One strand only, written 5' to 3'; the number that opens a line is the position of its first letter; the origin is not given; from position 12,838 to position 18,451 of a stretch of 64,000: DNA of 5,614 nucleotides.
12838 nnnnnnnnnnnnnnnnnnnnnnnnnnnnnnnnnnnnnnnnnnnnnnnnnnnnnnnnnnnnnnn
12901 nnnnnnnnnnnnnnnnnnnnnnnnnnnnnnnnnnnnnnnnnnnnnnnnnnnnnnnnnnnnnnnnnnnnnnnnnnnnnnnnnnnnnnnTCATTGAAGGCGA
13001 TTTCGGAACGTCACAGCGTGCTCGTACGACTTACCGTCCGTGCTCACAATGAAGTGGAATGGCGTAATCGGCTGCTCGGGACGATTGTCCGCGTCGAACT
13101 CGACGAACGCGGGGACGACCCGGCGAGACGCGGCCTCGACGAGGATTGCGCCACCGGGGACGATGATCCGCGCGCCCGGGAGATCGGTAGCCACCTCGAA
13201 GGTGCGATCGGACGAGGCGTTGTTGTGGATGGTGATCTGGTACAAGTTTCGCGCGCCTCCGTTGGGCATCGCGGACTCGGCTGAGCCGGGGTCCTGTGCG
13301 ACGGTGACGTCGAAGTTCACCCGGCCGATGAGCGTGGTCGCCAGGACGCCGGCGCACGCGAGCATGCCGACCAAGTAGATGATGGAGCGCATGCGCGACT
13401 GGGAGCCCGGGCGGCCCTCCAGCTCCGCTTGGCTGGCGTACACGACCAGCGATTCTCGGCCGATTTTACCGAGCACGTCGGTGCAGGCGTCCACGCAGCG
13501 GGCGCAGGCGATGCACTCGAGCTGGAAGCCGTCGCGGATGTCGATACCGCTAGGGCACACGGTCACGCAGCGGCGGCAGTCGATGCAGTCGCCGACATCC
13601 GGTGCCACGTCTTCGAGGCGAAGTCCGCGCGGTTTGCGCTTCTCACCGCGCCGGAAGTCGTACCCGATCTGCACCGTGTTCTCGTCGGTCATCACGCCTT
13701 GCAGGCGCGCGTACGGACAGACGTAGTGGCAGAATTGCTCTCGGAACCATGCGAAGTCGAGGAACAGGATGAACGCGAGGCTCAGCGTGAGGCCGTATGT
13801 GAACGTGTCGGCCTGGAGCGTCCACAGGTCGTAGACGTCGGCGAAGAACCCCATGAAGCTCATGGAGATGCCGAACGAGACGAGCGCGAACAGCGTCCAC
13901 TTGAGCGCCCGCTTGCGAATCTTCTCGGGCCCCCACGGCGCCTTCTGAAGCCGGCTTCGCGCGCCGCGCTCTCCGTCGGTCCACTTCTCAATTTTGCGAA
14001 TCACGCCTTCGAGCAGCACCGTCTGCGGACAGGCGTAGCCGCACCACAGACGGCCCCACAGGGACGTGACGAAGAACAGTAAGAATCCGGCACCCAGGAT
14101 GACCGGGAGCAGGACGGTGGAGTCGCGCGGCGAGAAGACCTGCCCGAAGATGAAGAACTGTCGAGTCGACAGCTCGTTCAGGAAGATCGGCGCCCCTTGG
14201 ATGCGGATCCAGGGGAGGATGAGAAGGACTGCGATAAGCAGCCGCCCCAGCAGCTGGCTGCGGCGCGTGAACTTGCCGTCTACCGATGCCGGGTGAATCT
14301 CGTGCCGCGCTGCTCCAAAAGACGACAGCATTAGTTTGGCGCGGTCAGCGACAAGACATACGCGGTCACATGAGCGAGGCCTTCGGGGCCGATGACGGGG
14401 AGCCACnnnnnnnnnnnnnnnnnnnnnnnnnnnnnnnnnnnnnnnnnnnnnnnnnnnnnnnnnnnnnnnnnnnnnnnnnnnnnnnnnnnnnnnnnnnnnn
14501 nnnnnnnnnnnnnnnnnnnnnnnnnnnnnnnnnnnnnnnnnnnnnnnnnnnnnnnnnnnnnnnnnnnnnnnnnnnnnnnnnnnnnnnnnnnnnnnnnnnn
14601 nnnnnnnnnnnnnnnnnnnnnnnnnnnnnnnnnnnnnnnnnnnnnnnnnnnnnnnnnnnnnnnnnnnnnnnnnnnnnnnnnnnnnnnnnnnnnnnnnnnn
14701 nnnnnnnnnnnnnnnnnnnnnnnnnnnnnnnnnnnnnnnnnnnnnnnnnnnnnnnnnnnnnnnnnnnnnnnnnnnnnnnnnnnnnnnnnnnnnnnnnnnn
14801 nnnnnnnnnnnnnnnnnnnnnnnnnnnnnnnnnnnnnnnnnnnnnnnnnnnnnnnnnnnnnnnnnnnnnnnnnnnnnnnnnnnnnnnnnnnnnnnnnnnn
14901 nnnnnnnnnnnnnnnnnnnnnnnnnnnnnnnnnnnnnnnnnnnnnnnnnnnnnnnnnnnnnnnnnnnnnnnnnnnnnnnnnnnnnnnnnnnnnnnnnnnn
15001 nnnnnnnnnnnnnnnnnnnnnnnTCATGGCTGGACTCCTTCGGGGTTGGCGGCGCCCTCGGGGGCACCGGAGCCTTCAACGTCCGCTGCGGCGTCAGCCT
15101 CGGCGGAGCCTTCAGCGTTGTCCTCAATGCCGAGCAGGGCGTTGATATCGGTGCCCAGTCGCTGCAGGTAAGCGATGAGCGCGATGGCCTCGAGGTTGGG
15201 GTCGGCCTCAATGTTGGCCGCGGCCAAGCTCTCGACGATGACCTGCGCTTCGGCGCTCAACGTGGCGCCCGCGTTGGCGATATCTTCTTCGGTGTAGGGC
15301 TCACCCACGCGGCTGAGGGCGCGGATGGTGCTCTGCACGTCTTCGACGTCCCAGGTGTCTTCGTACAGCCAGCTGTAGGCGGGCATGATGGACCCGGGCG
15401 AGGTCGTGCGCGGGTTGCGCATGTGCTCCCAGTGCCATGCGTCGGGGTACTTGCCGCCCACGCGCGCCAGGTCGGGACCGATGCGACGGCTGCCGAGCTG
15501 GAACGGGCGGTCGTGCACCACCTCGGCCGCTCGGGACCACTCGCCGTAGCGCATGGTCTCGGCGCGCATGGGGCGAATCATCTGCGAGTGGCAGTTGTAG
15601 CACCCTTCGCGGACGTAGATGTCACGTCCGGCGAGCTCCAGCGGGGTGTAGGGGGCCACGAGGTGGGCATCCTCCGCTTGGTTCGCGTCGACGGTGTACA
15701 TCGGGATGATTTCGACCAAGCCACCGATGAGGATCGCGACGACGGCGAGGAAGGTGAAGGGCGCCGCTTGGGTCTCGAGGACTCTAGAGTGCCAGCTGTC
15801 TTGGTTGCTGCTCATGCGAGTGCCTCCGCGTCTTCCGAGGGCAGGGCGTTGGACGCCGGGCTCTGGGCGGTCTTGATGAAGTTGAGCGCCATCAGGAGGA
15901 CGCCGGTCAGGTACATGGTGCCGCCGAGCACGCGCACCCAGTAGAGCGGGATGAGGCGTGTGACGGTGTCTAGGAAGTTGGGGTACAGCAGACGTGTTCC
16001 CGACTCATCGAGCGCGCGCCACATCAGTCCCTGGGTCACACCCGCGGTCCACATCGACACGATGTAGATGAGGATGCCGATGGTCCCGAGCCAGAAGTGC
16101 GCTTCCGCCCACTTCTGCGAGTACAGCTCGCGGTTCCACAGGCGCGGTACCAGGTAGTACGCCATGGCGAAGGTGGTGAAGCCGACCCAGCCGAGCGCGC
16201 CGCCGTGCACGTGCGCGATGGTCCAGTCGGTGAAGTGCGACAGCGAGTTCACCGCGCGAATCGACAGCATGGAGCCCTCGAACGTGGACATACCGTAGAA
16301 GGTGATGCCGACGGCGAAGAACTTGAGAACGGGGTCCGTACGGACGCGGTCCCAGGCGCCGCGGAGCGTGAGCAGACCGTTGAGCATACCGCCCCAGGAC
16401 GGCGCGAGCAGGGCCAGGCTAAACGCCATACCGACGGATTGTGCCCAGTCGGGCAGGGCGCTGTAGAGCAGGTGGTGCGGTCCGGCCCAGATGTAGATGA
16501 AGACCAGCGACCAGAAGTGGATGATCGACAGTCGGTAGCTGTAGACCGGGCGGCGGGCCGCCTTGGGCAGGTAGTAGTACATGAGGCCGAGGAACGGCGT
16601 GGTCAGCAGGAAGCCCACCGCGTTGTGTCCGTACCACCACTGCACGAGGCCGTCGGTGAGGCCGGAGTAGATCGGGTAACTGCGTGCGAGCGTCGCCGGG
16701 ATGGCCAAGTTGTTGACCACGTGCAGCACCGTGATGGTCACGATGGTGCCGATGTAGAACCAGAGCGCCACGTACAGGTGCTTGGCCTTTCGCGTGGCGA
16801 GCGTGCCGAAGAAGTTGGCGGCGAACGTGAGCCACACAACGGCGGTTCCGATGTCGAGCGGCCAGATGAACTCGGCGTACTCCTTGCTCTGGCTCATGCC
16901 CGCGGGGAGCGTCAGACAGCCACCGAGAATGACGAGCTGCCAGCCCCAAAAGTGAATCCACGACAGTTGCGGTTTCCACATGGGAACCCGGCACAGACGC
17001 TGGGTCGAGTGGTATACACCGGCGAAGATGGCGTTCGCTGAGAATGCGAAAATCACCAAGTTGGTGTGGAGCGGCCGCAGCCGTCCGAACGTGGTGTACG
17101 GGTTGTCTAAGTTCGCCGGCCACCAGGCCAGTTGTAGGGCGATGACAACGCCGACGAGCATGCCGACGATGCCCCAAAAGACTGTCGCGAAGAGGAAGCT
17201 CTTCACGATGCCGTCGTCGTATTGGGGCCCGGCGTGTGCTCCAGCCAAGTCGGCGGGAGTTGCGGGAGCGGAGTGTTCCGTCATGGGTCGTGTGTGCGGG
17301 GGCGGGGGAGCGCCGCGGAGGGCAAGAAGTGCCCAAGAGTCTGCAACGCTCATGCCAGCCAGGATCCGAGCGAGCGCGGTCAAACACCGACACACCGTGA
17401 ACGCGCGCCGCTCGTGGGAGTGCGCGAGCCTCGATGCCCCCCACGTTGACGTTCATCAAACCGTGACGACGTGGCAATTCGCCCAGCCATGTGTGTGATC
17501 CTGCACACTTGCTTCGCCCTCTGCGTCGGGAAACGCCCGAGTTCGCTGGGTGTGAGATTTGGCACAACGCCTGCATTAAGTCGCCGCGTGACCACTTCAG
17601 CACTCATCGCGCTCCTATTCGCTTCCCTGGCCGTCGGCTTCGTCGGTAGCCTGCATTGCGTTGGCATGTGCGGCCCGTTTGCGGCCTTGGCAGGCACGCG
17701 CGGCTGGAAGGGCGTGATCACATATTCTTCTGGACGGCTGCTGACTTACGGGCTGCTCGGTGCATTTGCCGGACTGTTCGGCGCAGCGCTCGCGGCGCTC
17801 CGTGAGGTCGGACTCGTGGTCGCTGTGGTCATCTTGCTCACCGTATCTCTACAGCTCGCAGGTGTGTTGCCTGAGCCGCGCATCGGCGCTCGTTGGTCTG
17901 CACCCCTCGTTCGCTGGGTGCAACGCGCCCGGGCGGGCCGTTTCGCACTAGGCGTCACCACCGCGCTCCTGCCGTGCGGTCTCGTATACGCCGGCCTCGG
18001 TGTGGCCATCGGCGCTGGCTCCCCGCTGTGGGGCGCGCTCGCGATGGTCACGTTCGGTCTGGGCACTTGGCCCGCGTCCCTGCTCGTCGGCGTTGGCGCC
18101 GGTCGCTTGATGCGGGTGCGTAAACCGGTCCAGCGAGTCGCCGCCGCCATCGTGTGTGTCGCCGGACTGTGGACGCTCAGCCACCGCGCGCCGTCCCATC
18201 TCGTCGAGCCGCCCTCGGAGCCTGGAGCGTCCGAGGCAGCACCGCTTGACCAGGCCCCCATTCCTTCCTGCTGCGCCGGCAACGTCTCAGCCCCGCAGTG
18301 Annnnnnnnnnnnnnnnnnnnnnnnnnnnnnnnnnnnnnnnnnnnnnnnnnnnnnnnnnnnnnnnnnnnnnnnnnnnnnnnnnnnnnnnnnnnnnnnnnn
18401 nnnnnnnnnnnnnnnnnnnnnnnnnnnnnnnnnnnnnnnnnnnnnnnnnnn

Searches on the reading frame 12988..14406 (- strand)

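Call 18: search_protein_families(library=pfam, proteins=[window:12988-14406:-], max_evalue=0.001)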
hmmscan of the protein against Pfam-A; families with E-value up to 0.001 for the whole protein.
window:12988-14406:- (472 aa): 10 families
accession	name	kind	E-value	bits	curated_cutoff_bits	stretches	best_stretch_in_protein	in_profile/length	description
PF13746.11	Fer4_18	-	1.2e-38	132.3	27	1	221-326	1-114/114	4Fe-4S dicluster domain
PF11614.14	FixG_C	-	6.9e-14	52.5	25.6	1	356-467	2-116/119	IG-like fold at C-terminal of FixG, putative oxidoreductase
PF12838.12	Fer4_7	-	1.9e-08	35.1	27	1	225-288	7-52/52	4Fe-4S dicluster domain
PF12801.12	Fer4_5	-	2.1e-08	34.4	22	1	102-141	5-43/48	4Fe-4S binding domain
PF13183.11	Fer4_8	-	1.2e-05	26.2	27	1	225-288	10-68/68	4Fe-4S dicluster domain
PF13187.11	Fer4_9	-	1.4e-05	25.5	27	1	226-287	8-50/52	4Fe-4S dicluster domain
PF13534.11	Fer4_17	-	1.5e-05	25.9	22.2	1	225-289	7-61/61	4Fe-4S dicluster domain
PF14697.11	Fer4_21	-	0.00035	21.1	35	0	273-285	7-19/59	4Fe-4S dicluster domain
PF13237.11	Fer4_10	-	0.00054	20.3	25.5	1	271-308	6-52/53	4Fe-4S dicluster domain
PF12837.12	Fer4_6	-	0.0007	19.9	25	0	274-287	9-22/24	4Fe-4S binding domain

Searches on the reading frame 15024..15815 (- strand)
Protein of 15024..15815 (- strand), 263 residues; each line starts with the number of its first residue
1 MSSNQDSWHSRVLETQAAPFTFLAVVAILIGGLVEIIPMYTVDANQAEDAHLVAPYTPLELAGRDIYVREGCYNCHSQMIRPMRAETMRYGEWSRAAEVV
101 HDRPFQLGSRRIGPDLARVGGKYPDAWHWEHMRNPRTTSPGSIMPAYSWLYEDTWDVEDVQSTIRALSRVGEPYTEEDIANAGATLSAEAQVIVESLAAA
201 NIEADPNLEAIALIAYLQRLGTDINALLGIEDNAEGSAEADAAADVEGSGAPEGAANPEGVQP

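Call 18: search_protein_families(library=pfam, proteins=[window:15024-15815:-], max_evalue=0.001)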
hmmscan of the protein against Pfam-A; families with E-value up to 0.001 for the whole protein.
window:15024-15815:- (263 aa): 1 family
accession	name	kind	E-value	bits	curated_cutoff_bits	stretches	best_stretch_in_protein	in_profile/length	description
PF02433.20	FixO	-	6.1e-85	284.6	29.6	1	11-224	2-219/219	Cytochrome C oxidase, mono-heme subunit/FixO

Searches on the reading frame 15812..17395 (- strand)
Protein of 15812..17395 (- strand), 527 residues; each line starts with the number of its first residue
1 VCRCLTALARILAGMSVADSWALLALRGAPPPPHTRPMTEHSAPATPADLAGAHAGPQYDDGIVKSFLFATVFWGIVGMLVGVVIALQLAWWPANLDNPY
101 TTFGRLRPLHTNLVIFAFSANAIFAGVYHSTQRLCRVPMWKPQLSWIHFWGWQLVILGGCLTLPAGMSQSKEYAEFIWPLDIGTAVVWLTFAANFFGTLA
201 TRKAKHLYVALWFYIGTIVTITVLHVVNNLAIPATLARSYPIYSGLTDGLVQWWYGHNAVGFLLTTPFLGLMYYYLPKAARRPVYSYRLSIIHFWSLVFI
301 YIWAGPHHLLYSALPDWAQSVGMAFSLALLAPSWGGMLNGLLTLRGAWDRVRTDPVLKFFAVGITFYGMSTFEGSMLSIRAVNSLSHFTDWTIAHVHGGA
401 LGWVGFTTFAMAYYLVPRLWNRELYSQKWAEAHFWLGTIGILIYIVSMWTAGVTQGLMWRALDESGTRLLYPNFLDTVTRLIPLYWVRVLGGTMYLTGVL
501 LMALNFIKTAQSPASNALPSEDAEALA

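Call 18: search_protein_families(library=pfam, proteins=[window:15812-17395:-], max_evalue=0.001)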
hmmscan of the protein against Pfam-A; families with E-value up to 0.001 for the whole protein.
window:15812-17395:- (527 aa): 1 family
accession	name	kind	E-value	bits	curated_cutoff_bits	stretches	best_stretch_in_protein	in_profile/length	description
PF00115.25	COX1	-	1e-119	400.7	34.8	1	63-494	2-436/436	Cytochrome C and Quinol oxidase polypeptide I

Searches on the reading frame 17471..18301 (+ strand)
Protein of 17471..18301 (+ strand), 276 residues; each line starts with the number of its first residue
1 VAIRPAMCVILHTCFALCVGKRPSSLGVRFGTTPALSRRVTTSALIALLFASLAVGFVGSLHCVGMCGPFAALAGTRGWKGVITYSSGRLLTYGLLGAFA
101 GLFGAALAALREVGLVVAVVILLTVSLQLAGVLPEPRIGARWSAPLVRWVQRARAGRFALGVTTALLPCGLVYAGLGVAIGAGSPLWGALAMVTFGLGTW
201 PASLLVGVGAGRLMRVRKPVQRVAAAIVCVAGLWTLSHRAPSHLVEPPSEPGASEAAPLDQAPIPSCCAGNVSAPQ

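Call 18: search_protein_families(library=pfam, proteins=[window:17471-18301:+], max_evalue=0.001)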
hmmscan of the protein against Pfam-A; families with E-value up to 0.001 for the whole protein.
window:17471-18301:+ (276 aa): 2 families
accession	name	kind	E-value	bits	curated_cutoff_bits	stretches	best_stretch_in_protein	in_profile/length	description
PF13386.12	DsbD_2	-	1.9e-33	116.5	24.9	1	53-234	3-199/199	Cytochrome C biogenesis protein transmembrane region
PF02683.22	DsbD_TM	-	3.3e-07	30.3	27.1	1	75-215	41-190/219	Cytochrome C biogenesis protein transmembrane domain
